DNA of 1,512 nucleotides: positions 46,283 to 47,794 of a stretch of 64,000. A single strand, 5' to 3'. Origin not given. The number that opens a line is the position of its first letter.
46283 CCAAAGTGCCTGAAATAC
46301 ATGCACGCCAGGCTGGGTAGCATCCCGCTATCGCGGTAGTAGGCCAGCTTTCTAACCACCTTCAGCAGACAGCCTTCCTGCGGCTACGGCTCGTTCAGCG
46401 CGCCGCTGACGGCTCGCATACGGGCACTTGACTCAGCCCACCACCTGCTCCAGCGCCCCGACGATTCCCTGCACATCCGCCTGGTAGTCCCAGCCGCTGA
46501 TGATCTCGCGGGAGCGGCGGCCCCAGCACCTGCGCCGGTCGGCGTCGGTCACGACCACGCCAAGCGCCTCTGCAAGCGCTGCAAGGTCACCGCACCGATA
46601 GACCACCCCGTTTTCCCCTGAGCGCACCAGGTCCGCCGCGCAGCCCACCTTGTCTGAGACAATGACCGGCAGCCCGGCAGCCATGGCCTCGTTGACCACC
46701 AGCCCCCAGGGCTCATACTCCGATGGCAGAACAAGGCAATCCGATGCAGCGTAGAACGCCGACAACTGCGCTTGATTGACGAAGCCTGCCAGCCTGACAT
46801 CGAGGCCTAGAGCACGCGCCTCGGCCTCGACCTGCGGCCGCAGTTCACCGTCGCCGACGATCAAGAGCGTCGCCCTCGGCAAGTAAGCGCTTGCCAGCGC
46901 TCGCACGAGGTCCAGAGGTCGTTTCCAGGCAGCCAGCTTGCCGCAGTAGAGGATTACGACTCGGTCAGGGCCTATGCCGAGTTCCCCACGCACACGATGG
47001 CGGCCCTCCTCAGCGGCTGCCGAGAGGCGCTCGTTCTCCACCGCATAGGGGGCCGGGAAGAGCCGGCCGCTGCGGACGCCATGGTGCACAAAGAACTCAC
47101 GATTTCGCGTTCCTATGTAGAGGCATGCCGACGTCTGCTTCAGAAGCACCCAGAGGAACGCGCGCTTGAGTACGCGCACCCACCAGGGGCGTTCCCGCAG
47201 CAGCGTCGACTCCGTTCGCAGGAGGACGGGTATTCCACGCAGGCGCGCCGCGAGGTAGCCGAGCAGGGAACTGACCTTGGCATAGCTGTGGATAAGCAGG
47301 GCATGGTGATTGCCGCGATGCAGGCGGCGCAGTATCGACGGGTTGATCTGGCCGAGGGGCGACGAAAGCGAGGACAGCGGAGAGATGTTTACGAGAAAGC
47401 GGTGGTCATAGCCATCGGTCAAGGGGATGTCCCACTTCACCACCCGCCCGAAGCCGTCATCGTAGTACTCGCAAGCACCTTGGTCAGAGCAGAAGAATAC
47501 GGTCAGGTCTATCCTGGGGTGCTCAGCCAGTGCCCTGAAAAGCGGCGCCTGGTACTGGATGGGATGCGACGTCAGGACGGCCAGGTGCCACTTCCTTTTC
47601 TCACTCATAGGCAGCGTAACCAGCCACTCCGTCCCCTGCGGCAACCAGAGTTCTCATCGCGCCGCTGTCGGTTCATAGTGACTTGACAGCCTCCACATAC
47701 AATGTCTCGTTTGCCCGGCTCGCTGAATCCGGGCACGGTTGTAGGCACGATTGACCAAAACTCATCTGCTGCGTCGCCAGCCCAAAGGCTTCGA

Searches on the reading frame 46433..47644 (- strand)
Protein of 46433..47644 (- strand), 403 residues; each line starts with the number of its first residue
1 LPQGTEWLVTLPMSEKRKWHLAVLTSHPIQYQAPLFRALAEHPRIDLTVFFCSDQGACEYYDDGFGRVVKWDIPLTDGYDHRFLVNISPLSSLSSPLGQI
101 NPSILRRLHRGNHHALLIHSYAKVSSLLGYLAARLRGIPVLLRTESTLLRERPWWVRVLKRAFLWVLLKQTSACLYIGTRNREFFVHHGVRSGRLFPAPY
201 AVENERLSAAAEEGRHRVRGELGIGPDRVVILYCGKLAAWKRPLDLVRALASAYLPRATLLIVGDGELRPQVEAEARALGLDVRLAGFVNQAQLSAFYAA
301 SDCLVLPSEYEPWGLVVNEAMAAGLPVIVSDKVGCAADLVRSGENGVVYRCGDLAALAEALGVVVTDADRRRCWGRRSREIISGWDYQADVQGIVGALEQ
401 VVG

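Call 9: search_protein_families(library=pfam, proteins=[window:46433-47644:-])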
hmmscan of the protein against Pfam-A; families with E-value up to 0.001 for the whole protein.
window:46433-47644:- (403 aa): 5 families
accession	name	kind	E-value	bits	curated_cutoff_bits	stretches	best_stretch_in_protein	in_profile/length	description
PF00534.26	Glycos_transf_1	-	2.9e-34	118.5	26.4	1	219-380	6-171/172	Glycosyl transferases group 1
PF13692.12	Glyco_trans_1_4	-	1.5e-29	103.5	27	1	229-366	2-141/142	Glycosyl transferases group 1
PF20706.3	GT4-conflict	-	1.9e-09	37.4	26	1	267-381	247-354/385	Family 4 Glycosyltransferase in conflict systems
PF13524.12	Glyco_trans_1_2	-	4.6e-05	23.8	25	1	246-391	5-139/144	Glycosyl transferase-like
PF13579.12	Glyco_trans_4_4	-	5.1e-05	24.1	29.7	1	32-199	7-156/158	Glycosyl transferase 4-like domain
